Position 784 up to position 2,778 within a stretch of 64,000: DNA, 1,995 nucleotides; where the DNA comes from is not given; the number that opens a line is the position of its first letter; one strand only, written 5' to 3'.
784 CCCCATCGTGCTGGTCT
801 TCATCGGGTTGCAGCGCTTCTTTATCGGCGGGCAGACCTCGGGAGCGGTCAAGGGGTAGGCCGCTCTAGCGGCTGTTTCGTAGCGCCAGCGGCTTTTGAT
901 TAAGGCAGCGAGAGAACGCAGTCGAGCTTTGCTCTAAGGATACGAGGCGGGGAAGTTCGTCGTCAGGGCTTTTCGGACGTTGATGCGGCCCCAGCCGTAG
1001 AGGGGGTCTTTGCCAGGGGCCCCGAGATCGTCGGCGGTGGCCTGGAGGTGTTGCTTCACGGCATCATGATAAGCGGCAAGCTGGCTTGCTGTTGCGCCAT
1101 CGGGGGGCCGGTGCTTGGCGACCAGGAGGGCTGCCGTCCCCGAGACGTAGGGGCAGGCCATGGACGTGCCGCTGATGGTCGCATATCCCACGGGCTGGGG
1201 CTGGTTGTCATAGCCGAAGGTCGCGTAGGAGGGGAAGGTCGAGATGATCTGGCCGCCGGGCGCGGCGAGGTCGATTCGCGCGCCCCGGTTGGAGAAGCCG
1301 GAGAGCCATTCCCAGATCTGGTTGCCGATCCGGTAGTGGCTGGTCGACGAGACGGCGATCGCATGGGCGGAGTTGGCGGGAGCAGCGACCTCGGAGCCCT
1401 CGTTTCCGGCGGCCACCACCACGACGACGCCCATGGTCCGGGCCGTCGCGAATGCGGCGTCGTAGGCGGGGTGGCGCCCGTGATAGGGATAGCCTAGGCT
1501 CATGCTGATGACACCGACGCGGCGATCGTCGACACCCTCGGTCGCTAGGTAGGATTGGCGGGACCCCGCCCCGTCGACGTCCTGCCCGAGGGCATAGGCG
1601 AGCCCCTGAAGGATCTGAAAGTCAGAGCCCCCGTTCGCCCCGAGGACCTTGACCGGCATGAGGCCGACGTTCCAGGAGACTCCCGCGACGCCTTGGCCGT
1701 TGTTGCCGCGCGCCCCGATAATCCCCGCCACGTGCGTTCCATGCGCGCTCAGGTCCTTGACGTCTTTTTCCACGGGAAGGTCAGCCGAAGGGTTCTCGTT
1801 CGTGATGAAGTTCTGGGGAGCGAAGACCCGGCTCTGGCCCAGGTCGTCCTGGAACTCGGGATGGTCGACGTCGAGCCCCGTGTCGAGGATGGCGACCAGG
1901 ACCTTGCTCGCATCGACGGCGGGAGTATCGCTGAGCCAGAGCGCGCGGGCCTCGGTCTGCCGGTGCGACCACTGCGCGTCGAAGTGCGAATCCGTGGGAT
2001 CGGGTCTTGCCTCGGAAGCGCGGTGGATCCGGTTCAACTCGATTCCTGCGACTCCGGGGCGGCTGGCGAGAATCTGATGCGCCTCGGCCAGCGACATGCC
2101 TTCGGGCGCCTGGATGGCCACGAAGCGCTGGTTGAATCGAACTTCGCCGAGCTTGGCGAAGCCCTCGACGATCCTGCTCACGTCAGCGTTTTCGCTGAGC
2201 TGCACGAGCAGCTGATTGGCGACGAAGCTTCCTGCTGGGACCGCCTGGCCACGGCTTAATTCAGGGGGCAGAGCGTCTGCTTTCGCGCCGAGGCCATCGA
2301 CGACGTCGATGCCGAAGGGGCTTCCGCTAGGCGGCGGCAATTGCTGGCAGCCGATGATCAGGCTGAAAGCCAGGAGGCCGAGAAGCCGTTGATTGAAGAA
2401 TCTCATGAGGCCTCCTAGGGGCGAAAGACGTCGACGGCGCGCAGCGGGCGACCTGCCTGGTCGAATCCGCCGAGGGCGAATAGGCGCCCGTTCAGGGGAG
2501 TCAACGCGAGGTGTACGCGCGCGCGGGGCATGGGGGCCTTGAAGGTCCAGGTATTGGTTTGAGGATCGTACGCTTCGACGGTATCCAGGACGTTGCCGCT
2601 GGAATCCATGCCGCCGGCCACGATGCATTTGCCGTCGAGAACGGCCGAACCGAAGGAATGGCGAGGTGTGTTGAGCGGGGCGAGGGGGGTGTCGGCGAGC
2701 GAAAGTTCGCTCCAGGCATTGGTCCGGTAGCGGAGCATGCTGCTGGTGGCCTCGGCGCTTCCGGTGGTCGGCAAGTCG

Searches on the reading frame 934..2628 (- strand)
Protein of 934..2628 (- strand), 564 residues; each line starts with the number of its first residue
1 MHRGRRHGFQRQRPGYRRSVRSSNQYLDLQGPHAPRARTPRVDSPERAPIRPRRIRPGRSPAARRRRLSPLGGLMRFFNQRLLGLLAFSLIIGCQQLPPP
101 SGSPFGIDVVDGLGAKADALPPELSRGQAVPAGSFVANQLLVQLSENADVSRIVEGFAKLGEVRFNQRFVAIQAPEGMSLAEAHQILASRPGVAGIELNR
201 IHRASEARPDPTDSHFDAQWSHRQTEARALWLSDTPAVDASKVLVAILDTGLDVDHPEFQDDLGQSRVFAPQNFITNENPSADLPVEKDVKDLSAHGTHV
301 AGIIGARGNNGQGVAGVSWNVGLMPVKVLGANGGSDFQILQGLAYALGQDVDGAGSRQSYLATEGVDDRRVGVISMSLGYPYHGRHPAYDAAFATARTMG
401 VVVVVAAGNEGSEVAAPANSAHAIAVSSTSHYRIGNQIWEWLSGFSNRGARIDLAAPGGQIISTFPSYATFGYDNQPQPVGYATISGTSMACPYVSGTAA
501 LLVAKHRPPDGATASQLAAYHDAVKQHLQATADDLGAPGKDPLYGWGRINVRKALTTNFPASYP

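Call 13: search_protein_families(library=pfam, proteins=[window:934-2628:-])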
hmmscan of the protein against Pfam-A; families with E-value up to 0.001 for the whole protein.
window:934-2628:- (564 aa): 1 family
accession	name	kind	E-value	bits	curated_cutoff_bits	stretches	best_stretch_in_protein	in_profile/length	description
PF00082.27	Peptidase_S8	-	4e-50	171.2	21.8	1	241-547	2-288/288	Subtilase family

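Call 36: find_homologous_proteins(query=window:934-2628:-)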
Query window:934-2628:- (564 aa): 5954 proteins with E <= 0.001 among 8000 candidates; the best 120 are listed.
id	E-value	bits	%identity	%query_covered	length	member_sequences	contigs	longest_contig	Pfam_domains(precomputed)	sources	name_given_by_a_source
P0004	0.0e+0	1101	100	87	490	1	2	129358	PF00082.28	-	-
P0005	3.5e-204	698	67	85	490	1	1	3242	PF22148.2,PF00082.28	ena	-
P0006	1.7e-203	696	66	86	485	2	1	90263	PF00082.28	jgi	jgi:serine protease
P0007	1.0e-202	693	66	87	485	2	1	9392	PF00082.28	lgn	-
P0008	1.2e-172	594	59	85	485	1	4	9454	PF00082.28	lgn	-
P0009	6.2e-155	535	58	82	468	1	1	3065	PF00082.28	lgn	-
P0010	2.9e-150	520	55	86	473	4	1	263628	PF00082.28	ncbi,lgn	-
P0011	1.5e-147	511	57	83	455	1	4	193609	PF00082.28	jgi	jgi:subtilisin family serine protease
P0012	7.9e-138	479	54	79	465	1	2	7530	PF00082.28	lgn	-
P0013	2.3e-137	477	51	86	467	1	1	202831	PF00082.28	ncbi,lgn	-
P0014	1.7e-136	475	52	86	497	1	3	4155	PF00082.28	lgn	-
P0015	8.1e-135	469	51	84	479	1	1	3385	PF00082.28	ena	-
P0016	1.1e-134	469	54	84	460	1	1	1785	PF00082.28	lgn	-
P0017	1.7e-134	468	54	84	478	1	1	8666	PF00082.28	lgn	-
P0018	1.3e-133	465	51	82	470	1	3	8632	PF00082.28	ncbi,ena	-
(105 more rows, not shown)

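Call 37: find_encoding_contigs(protein=P0004, flank=10000, max_places=10)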
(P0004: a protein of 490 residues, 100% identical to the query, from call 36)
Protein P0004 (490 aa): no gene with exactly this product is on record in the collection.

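Call 39: find_encoding_contigs(protein=P0006, flank=10000, max_places=4)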
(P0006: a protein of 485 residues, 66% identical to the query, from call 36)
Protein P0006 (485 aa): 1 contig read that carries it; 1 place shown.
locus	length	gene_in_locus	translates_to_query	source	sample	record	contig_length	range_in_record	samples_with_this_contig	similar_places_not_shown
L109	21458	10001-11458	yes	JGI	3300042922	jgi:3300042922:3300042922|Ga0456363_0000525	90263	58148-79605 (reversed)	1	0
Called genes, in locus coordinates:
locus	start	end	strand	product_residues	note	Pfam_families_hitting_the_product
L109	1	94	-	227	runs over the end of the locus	PF00072:Response_reg, PF00486:Trans_reg_C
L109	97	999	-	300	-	PF04389:Peptidase_M28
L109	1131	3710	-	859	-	PF01074:Glyco_hydro_38N, PF09261:Alpha-mann_mid, PF17677:Glyco_hydro38C2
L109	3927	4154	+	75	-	-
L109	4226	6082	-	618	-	PF00501:AMP-binding, PF23562:AMP-binding_C_3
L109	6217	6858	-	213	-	-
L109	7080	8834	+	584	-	PF07646:Kelch_2 (faint), PF24681:Kelch_KLHDC2_KLHL20_DRC7, PF24981:Beta-prop_ATRN-LZTR1, PF24996:NANM (faint), PF13415:Beta-prop_FBX42, PF13964:Beta-prop_Calicin (weak), PF24681:Kelch_KLHDC2_KLHL20_DRC7, PF01344:Kelch_1 (weak), +1 more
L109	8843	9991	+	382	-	PF24681:Kelch_KLHDC2_KLHL20_DRC7 (weak), PF24996:NANM (faint), PF25210:Kelch_FKB95 (faint), PF24981:Beta-prop_ATRN-LZTR1 (weak), PF24681:Kelch_KLHDC2_KLHL20_DRC7, PF13415:Beta-prop_FBX42, PF13964:Beta-prop_Calicin (weak), PF01344:Kelch_1, +1 more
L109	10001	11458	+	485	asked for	PF00082:Peptidase_S8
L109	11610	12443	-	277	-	PF00528:BPD_transp_1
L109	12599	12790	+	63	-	-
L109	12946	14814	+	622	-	PF04932:Wzy_C, PF14559:TPR_19 (faint), PF07719:TPR_2 (faint)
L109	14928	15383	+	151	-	PF00582:Usp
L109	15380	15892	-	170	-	PF13620:CarboxypepD_reg (faint)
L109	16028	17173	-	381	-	PF12911:OppC_N, PF00528:BPD_transp_1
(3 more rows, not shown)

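Call 40: find_encoding_contigs(protein=P0007, flank=10000, max_places=4)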
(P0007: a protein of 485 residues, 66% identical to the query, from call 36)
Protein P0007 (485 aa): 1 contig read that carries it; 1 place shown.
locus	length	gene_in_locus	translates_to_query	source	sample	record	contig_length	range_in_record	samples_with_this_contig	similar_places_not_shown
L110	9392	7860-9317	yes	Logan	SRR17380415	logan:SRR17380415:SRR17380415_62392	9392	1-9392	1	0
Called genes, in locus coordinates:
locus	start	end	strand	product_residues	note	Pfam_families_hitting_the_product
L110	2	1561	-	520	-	?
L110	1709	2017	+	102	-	-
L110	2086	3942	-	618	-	PF00501:AMP-binding, PF23562:AMP-binding_C_3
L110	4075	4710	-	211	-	-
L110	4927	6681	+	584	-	PF13415:Beta-prop_FBX42, PF07646:Kelch_2 (faint), PF24981:Beta-prop_ATRN-LZTR1 (faint), PF24681:Kelch_KLHDC2_KLHL20_DRC7, PF25210:Kelch_FKB95 (faint), PF13964:Beta-prop_Calicin (weak), PF24681:Kelch_KLHDC2_KLHL20_DRC7, PF01344:Kelch_1, +2 more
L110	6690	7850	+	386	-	PF24681:Kelch_KLHDC2_KLHL20_DRC7 (weak), PF24996:NANM (faint), PF13415:Beta-prop_FBX42 (weak), PF24981:Beta-prop_ATRN-LZTR1 (weak), PF24681:Kelch_KLHDC2_KLHL20_DRC7, PF13415:Beta-prop_FBX42, PF13964:Beta-prop_Calicin, PF01344:Kelch_1, +2 more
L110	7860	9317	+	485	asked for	PF00082:Peptidase_S8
